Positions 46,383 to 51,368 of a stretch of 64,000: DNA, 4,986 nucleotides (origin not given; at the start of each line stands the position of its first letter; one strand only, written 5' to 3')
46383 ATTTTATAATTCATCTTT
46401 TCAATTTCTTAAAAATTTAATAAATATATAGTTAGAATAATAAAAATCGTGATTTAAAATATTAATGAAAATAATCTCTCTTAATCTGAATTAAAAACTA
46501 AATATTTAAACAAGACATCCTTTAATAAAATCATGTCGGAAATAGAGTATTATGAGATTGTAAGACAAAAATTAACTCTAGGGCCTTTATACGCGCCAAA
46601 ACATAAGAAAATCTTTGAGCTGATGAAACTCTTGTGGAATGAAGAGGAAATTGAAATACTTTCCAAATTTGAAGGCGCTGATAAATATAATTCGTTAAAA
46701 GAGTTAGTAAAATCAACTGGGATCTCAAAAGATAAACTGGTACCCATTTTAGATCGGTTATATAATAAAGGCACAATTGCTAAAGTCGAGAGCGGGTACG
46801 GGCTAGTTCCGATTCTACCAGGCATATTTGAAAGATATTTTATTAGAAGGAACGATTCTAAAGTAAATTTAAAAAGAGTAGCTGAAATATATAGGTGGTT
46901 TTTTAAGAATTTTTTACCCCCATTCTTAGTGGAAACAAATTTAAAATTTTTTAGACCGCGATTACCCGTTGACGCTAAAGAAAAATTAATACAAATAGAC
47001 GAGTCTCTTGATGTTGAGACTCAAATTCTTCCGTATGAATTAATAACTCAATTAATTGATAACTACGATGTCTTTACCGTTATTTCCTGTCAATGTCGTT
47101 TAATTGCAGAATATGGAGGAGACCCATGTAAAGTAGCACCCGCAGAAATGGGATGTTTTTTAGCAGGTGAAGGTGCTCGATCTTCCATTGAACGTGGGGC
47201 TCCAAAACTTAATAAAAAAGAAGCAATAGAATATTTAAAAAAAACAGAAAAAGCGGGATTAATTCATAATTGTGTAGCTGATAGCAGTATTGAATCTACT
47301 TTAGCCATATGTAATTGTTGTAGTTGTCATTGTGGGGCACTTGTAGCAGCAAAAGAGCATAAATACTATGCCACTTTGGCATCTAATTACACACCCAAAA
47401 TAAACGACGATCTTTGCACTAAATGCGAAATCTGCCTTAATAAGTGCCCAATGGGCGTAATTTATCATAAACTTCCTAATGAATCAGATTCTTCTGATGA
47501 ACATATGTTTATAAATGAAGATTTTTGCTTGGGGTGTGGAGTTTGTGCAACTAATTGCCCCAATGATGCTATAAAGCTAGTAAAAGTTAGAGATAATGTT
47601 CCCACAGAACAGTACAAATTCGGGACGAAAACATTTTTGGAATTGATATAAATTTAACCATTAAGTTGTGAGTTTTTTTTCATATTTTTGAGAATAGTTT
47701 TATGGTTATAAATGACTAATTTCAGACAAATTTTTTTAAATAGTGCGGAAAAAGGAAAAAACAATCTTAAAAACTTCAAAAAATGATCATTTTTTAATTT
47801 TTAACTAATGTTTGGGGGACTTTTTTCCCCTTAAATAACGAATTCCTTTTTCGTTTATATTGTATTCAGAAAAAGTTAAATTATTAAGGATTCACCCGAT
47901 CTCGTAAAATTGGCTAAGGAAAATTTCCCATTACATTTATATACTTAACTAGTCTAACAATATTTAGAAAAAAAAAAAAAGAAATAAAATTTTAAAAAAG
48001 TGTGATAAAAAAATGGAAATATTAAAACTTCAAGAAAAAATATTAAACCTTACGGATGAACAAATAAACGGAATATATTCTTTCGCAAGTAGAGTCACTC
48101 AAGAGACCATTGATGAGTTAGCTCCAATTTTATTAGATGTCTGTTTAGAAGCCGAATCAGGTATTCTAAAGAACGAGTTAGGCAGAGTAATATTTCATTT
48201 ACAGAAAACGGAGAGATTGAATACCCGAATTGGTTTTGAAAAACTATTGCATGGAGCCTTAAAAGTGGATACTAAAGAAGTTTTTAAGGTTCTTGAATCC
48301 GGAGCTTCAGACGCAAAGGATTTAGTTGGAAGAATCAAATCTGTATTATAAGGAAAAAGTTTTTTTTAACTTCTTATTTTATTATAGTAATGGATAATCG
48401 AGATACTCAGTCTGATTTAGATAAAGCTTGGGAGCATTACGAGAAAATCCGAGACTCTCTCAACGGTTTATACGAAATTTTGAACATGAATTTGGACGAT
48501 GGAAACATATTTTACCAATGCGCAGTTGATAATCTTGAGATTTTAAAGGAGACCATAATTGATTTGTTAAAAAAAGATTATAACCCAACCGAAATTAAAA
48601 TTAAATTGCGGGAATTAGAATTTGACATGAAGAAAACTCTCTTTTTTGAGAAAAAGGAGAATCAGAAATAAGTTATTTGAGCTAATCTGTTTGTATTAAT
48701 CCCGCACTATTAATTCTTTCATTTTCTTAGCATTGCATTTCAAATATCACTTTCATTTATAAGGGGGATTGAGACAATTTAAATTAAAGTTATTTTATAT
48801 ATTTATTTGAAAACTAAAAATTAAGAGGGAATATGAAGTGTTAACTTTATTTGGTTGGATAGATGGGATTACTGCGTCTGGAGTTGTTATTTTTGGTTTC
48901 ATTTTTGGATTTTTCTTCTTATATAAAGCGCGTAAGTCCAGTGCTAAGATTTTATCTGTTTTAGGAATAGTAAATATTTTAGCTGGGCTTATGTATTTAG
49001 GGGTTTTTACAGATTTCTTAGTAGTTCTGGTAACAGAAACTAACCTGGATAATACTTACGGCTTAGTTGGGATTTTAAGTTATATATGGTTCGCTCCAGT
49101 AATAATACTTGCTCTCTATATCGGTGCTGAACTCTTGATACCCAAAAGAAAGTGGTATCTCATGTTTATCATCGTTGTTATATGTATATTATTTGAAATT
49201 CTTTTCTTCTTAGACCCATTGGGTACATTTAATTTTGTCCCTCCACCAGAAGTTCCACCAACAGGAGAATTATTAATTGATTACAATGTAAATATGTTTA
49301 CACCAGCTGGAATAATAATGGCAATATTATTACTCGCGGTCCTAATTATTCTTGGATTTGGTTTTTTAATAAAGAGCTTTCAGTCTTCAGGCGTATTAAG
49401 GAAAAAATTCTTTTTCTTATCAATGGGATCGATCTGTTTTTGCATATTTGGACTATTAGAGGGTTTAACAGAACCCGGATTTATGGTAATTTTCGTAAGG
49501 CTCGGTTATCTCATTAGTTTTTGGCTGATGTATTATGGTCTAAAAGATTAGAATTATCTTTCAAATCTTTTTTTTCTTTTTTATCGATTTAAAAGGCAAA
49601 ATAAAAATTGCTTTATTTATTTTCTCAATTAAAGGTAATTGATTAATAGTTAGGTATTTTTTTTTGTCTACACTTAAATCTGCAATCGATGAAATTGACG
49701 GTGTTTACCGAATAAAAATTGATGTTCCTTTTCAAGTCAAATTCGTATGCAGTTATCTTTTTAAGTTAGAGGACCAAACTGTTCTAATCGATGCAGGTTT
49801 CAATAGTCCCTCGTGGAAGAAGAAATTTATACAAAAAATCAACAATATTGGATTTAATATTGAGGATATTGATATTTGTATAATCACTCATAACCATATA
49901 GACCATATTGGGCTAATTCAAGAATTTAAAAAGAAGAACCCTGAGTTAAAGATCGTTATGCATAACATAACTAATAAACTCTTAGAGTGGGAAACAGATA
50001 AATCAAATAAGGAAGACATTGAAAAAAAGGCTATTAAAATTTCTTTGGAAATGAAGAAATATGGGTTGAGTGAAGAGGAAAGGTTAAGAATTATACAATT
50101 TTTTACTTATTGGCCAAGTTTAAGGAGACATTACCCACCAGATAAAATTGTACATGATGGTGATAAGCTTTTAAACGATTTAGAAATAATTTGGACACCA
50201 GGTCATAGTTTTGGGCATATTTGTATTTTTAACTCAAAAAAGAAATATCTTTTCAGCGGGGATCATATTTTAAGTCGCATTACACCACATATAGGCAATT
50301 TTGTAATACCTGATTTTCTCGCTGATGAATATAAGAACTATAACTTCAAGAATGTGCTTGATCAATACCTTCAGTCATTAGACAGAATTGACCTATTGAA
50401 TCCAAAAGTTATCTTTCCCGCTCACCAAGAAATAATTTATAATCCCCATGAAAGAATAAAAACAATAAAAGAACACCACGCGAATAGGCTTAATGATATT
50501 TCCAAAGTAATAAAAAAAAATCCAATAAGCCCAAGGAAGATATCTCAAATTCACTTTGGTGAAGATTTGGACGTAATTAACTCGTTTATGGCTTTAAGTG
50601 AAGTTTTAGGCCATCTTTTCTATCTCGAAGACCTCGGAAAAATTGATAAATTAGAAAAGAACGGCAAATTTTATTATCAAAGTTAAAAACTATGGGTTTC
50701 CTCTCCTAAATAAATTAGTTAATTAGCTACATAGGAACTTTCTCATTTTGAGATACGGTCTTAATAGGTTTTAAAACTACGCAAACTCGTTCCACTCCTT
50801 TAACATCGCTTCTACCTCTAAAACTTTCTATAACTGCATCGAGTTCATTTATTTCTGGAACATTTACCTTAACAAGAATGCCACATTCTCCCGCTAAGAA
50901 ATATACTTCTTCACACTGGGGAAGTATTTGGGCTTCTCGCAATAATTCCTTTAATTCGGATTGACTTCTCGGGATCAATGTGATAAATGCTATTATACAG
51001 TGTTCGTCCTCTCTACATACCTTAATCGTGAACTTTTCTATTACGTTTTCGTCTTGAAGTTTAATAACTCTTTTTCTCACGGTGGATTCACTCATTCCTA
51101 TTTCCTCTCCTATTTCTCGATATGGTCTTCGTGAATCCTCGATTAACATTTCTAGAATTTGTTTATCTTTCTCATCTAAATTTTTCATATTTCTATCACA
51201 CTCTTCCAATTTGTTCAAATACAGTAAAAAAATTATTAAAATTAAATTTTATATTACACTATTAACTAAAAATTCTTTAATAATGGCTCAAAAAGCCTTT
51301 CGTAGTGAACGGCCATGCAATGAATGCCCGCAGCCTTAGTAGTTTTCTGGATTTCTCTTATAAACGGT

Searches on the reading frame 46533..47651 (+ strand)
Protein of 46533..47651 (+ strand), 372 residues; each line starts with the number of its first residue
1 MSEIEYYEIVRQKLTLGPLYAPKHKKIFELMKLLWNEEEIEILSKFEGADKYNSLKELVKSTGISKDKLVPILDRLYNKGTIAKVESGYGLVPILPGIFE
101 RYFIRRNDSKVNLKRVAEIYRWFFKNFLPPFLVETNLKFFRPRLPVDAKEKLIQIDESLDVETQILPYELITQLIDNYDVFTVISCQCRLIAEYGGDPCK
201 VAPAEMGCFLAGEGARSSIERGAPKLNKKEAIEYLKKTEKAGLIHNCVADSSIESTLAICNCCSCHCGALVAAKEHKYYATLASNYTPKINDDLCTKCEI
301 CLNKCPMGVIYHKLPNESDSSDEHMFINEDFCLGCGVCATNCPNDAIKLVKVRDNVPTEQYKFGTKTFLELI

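Call 4: search_protein_families(library=pfam, proteins=[window:46533-47651:+], max_evalue=0.01)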
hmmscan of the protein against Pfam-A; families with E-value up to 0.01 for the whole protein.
window:46533-47651:+ (372 aa): 10 families
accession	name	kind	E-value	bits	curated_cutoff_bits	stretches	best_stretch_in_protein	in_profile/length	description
PF12837.12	Fer4_6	-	8e-11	41.8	25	2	326-347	3-24/24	4Fe-4S binding domain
PF00037.32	Fer4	-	6.6e-10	38.8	21.1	2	326-348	2-24/24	4Fe-4S binding domain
PF13237.11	Fer4_10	-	3.4e-09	36.9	25.5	2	288-343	2-53/53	4Fe-4S dicluster domain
PF12838.12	Fer4_7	-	6.5e-09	36.6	27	1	295-346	2-52/52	4Fe-4S dicluster domain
PF13187.11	Fer4_9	-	1.8e-08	34.7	27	1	295-347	2-52/52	4Fe-4S dicluster domain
PF13484.11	Fer4_16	-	3.1e-06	28.3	30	2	332-352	2-23/66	4Fe-4S double cluster binding domain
PF14697.11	Fer4_21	-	7e-06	26.5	35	1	325-349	34-59/59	4Fe-4S dicluster domain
PF12797.12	Fer4_2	-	7.9e-06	26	24.5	1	324-343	2-21/22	4Fe-4S binding domain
PF25160.1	LdpA_Fe-S-bd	-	0.00059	20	27.6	1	327-350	23-46/49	LdpA Fe-S cluster-binding domain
PF05584.17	Sulfolobus_pRN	-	0.0016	18.8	20.8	1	53-84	19-50/72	Sulfolobus plasmid regulatory protein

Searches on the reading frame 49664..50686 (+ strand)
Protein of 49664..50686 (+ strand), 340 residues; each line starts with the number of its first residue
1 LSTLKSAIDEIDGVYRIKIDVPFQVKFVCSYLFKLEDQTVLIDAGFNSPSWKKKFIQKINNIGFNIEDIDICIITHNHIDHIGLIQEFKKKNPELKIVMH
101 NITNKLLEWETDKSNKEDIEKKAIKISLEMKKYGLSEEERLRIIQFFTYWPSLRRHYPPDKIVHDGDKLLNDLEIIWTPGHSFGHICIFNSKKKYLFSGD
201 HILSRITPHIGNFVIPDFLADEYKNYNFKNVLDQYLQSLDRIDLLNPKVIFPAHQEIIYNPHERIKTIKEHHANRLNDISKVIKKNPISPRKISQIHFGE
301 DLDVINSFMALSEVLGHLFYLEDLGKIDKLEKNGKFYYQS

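Call 4: search_protein_families(library=pfam, proteins=[window:49664-50686:+], max_evalue=0.01)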
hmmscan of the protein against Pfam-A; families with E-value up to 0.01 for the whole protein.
window:49664-50686:+ (340 aa): 5 families
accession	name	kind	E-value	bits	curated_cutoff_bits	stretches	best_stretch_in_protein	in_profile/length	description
PF00753.33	Lactamase_B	-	4.5e-25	89.2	22.7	1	30-254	8-196/196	Metallo-beta-lactamase superfamily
PF19583.5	ODP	-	5.6e-12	46.4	27.2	1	30-131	5-104/194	ODP family beta lactamase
PF12706.13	Lactamase_B_2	-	9.1e-06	25.8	27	1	39-111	2-74/200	Beta-lactamase superfamily domain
PF23023.1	Anti-Pycsar_Apyc1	-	0.00052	20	50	1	31-91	23-76/250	Anti-Pycsar protein Apyc1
PF16661.11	Lactamase_B_6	-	0.0011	18.8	27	1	33-89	2-60/193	Metallo-beta-lactamase superfamily domain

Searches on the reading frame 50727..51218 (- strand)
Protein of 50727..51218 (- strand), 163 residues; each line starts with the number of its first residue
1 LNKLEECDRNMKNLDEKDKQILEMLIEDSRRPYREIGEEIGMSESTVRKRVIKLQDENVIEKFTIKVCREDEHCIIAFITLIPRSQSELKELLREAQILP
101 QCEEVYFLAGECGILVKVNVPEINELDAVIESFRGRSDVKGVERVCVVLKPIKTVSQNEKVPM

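Call 4: search_protein_families(library=pfam, proteins=[window:50727-51218:-], max_evalue=0.01)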
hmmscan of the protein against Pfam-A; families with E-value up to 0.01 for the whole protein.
window:50727-51218:- (163 aa): 11 families
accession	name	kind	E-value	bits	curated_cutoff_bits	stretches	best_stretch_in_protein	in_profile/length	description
PF13404.12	HTH_AsnC-type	-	2.9e-15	56.3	27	1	14-55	1-42/42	AsnC-type helix-turn-helix domain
PF13412.12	HTH_24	-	1.8e-12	47.1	21.9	1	14-61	1-48/48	Winged helix-turn-helix DNA-binding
PF22451.2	NirdL-like_HTH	-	1.2e-07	31.6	27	1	18-60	1-46/47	Siroheme decarboxylase NirDL-like HTH domain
PF01037.27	AsnC_trans_reg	-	6.6e-07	29.6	25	1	81-143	5-66/73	Lrp/AsnC ligand binding domain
PF04545.22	Sigma70_r4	-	2.4e-06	27.4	24.1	1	11-50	2-40/50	Sigma-70, region 4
PF08281.18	Sigma70_r4_2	-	0.00018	21.5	25.7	1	13-51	10-47/54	Sigma-70, region 4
PF08280.17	HTH_Mga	-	0.00021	21.7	23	1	17-66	6-54/59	M protein trans-acting positive regulator (MGA) HTH domain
PF08279.18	HTH_11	-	0.00025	21.3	25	1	19-58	3-43/55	HTH domain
PF24034.1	DUF7343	-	0.001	19.3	27.6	1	17-65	4-53/62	Domain of unknown function (DUF7343)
PF13384.12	HTH_23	-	0.0038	17.4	24.6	1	20-53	9-39/50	Homeodomain-like domain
PF25213.1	HVO_A0261_N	-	0.0043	17.3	35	1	20-62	15-56/86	HVO_A0261 N-terminal domain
